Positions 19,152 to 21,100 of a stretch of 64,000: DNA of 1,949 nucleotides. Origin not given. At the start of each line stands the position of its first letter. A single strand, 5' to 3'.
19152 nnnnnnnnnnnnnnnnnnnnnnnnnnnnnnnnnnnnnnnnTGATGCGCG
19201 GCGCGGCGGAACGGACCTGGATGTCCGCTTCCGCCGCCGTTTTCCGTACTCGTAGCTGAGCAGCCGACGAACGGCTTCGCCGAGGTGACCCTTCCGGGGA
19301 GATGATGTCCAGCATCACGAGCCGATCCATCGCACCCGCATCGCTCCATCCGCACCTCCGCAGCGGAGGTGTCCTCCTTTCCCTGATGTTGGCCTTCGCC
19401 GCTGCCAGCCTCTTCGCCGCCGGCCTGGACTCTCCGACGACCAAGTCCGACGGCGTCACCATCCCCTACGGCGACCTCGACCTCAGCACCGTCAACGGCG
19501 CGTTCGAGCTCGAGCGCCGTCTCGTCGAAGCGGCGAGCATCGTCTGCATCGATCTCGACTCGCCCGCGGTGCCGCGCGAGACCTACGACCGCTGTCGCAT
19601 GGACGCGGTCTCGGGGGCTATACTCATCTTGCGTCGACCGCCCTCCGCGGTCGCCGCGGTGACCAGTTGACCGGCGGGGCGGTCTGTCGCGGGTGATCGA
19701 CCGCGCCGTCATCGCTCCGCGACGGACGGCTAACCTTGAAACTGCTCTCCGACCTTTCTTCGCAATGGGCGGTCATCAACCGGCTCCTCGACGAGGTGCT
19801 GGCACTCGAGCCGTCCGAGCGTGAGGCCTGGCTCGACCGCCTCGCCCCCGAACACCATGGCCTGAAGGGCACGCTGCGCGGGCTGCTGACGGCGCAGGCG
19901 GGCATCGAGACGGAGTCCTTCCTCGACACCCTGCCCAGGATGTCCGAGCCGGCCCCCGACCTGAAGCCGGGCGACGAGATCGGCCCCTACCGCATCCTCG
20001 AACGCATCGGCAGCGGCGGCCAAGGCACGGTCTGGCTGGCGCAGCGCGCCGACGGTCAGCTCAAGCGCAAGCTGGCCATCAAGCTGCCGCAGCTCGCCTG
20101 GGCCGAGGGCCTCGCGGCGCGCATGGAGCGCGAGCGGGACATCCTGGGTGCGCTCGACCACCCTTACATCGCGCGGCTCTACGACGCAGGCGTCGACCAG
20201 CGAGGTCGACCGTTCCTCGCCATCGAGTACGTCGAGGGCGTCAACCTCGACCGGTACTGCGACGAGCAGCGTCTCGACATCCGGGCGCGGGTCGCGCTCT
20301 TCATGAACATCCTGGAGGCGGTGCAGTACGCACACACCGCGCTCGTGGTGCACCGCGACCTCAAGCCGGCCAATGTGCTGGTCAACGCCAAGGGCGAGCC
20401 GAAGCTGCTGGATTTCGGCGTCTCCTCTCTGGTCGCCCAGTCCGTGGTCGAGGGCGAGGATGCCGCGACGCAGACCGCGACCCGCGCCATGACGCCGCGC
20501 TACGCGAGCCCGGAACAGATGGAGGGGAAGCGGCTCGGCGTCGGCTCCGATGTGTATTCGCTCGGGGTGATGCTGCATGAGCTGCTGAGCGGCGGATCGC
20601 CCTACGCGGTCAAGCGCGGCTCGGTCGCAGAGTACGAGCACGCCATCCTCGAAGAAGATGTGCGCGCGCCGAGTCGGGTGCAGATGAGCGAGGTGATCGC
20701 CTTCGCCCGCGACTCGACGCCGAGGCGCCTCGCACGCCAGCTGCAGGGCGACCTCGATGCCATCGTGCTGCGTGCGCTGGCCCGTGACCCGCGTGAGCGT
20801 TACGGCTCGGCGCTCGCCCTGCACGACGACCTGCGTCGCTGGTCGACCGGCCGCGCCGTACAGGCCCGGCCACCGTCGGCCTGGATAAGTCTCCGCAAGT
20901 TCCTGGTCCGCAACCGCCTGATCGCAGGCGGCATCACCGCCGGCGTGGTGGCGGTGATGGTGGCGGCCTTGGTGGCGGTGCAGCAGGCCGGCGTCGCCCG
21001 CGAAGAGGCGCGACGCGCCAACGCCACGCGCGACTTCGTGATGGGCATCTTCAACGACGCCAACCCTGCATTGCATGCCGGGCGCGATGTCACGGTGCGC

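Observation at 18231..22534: ECF sigma factor with no anti-sigma factor, paired with a 932-aa transmembrane Ser/Thr kinase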

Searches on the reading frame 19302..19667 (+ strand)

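Call 7: search_protein_families(library=pfam, proteins=[window:19302-19667:+], max_evalue=0.01)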
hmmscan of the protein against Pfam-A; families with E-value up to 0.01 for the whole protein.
window:19302-19667:+ (122 aa): 0 families

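Call 8: search_protein_families(library=ncbifam, proteins=[window:19302-19667:+], max_evalue=0.01)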
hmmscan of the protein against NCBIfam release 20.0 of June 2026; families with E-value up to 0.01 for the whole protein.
window:19302-19667:+ (122 aa): 1 family
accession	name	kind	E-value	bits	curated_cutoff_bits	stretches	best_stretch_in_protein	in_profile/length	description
TIGR04433.1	UrcA_uranyl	subfamily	3.7e-11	43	25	1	28-106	3-83/92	UrcA family protein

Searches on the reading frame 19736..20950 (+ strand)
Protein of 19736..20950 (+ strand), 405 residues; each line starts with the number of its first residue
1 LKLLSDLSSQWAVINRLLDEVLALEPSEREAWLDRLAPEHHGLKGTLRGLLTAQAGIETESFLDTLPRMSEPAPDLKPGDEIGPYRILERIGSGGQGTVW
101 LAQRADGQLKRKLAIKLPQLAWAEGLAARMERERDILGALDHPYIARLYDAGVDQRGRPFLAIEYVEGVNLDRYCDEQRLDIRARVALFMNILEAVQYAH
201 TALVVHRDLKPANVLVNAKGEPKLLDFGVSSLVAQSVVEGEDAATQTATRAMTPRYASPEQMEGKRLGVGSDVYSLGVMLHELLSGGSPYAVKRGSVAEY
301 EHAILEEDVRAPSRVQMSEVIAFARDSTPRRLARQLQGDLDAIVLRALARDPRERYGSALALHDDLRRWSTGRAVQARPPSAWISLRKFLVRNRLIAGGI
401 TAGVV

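Call 29: search_solved_structures(query=window:19736-20950:+, show_alignments=1, max_evalue=1e-20)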
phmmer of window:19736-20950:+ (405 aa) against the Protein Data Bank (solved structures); distinct sequences matched with E-value up to 1e-20: 74 (the best 60 are shown).
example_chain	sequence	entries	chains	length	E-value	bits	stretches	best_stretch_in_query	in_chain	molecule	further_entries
9eed_A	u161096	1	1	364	7.5e-56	192.9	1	8-369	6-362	Kinase domain protein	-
1mru_A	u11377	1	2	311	7.6e-38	133.6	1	84-377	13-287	Probable serine/threonine-protein kinase pknB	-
5u94_A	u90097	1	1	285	2.2e-37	132.1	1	84-372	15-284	Serine/threonine-protein kinase PknB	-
6b2p_A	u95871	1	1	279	3.3e-37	131.5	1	84-369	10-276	Serine/threonine-protein kinase PknB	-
1o6y_A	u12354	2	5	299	3.4e-37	131.5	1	84-369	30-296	SERINE/THREONINE-PROTEIN KINASE PKNB | Probable serine/threonine-protein kinase pknB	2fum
3f61_A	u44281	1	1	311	3.6e-37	131.4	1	84-377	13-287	Serine/threonine-protein kinase pknB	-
3f69_A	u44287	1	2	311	4.2e-37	131.2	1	84-377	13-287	Serine/threonine-protein kinase pknB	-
3ori_A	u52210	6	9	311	5.6e-37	130.8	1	84-377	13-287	Serine/threonine protein kinase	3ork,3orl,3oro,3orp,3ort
3orm_A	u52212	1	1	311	9.2e-37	130.1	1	84-377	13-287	Serine/threonine protein kinase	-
6i2p_A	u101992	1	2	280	2.3e-36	128.8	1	84-369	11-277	Serine/threonine-protein kinase PknB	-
9ruj_A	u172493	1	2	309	6.7e-35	123.9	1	83-294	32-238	Serine/threonine-protein kinase StkP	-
9ruk_A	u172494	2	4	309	2.8e-34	121.9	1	83-294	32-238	Serine/threonine-protein kinase StkP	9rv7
9ru3_A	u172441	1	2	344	3.8e-34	121.4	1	83-294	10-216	Serine/threonine-protein kinase StkP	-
9ymt_A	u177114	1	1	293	5e-29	104.6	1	85-325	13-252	Serine/Threonine Kinase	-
4eqm_A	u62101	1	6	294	5.1e-29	104.6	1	85-325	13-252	Protein kinase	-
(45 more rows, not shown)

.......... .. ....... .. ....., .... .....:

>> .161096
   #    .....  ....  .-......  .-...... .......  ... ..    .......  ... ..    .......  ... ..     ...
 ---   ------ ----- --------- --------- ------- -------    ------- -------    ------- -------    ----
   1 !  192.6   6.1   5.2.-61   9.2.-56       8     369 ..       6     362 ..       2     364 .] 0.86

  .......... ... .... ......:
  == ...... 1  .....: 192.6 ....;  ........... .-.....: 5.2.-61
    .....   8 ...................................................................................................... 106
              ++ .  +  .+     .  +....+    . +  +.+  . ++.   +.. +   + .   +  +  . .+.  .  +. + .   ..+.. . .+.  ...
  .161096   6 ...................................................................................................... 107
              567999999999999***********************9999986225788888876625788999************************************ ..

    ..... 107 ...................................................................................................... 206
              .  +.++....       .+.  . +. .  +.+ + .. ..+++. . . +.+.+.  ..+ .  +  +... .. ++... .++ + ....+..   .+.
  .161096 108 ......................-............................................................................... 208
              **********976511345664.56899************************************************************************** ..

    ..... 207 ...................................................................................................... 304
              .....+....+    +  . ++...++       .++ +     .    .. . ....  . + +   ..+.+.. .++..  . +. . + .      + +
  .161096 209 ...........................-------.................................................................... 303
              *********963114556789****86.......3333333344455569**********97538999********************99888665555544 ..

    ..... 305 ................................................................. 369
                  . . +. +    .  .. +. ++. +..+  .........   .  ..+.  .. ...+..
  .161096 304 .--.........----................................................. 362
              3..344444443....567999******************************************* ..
